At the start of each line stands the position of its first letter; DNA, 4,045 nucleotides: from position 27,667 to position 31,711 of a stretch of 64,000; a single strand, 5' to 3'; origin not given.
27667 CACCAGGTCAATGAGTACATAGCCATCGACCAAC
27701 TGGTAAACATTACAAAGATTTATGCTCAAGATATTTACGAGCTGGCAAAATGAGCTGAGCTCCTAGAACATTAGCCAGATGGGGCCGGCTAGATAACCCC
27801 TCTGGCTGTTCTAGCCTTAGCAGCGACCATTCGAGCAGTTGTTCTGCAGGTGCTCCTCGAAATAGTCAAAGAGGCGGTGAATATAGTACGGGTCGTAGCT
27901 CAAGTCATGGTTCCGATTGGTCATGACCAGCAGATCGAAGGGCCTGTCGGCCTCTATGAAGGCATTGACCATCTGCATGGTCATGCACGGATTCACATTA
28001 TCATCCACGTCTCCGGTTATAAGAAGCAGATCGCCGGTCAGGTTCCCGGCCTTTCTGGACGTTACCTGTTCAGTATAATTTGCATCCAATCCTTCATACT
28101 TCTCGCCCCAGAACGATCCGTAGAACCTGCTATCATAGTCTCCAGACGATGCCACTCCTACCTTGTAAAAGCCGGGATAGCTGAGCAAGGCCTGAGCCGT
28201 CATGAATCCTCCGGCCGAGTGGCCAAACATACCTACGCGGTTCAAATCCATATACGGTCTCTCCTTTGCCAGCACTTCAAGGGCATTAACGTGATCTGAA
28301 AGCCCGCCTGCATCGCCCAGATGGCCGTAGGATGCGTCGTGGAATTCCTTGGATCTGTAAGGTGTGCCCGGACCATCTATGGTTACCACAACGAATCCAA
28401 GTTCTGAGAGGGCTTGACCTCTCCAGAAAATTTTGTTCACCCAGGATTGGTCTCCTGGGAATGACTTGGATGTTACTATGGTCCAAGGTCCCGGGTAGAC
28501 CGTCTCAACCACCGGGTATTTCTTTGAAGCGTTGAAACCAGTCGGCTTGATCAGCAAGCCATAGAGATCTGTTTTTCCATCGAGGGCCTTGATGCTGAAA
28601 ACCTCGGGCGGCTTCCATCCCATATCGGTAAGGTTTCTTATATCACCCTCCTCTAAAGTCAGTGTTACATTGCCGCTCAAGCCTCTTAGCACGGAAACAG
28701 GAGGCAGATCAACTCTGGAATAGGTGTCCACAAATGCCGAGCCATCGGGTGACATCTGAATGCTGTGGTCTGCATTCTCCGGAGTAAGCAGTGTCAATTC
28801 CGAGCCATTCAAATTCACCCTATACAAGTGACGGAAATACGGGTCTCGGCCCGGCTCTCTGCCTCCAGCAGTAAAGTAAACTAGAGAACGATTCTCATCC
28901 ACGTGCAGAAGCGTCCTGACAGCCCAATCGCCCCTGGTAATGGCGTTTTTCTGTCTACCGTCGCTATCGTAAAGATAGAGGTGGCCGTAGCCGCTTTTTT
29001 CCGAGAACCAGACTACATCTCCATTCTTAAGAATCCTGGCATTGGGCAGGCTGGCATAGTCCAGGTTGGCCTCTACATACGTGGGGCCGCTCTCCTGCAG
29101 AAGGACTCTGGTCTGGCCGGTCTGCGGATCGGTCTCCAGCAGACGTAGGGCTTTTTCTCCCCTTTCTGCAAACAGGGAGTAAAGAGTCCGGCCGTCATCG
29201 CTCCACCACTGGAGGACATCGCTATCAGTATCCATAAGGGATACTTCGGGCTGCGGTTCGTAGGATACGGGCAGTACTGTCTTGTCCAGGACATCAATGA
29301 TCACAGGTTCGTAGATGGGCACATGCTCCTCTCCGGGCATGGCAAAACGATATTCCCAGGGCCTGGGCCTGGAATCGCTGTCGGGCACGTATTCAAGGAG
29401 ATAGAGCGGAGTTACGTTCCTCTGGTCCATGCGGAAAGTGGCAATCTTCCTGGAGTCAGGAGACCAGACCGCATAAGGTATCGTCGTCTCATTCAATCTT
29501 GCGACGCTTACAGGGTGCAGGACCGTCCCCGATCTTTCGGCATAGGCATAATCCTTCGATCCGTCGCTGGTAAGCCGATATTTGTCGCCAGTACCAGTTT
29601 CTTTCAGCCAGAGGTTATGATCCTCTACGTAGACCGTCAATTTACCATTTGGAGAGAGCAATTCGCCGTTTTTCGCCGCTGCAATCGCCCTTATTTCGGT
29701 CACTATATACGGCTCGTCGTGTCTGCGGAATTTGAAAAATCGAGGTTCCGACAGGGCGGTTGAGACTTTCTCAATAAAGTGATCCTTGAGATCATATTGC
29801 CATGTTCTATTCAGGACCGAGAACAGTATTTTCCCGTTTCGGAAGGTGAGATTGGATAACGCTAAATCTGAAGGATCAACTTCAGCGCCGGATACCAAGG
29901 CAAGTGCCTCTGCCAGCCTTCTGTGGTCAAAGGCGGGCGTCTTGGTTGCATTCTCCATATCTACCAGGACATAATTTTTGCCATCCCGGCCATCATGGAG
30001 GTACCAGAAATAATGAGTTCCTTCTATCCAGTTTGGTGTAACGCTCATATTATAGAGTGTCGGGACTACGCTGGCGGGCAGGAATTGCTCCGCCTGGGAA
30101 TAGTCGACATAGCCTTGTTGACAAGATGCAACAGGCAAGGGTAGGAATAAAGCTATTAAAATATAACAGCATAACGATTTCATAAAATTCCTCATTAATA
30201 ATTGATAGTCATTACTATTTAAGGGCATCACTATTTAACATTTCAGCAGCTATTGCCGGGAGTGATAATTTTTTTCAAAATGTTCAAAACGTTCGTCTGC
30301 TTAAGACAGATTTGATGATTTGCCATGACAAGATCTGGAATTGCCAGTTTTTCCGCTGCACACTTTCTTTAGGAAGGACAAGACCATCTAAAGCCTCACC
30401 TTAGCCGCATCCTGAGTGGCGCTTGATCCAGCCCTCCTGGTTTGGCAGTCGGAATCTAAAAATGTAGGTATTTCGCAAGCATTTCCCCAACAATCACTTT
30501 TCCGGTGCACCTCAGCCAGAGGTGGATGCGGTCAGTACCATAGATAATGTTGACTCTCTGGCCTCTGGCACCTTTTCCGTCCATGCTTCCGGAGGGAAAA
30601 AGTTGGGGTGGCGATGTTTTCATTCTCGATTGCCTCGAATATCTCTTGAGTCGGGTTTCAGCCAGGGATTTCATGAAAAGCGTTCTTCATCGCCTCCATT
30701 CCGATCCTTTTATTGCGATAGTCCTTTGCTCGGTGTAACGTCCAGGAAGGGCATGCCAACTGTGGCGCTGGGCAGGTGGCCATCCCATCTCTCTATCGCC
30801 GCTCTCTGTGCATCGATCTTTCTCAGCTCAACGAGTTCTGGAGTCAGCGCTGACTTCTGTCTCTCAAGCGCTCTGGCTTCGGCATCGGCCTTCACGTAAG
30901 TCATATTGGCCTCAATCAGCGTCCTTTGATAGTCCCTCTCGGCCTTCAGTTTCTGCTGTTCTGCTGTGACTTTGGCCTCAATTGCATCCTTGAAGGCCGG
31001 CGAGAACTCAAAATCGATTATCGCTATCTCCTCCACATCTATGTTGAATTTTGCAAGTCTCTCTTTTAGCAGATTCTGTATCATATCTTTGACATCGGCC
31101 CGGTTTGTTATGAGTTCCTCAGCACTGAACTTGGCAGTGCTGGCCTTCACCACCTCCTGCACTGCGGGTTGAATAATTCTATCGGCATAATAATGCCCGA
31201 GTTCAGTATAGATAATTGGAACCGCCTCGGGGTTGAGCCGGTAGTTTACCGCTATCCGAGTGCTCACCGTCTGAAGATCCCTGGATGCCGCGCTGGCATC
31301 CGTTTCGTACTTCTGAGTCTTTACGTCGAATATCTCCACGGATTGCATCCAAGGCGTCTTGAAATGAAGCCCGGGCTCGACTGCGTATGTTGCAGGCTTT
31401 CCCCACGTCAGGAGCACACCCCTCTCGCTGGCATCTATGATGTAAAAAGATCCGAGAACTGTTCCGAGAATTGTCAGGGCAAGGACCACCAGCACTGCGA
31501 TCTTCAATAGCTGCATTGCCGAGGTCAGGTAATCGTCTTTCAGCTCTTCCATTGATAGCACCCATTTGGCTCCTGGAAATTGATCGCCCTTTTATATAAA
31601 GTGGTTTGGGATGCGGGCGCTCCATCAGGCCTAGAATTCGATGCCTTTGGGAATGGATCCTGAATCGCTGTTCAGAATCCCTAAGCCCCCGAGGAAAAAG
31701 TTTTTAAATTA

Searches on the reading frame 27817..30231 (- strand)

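Call 40: search_protein_families(library=pfam, proteins=[window:27817-30231:-], max_evalue=0.00001)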
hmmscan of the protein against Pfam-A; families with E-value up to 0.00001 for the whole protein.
window:27817-30231:- (804 aa): 2 families
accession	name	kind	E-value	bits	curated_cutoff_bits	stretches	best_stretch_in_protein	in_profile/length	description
PF00930.27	DPPIV_N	-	3.6e-55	187.6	22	1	192-511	50-354/354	Dipeptidyl peptidase IV (DPP IV) N-terminal region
PF00326.27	Peptidase_S9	-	5.2e-36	124.6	22.6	1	602-797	4-212/213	Prolyl oligopeptidase family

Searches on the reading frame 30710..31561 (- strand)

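Call 40: search_protein_families(library=pfam, proteins=[window:30710-31561:-], max_evalue=0.00001)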
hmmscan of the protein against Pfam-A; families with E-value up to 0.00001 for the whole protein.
window:30710-31561:- (283 aa): 1 family
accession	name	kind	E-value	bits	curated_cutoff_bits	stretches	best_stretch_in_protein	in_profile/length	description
PF01145.31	Band_7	-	2.9e-38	132.1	23.6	1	41-209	2-169/176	SPFH domain / Band 7 family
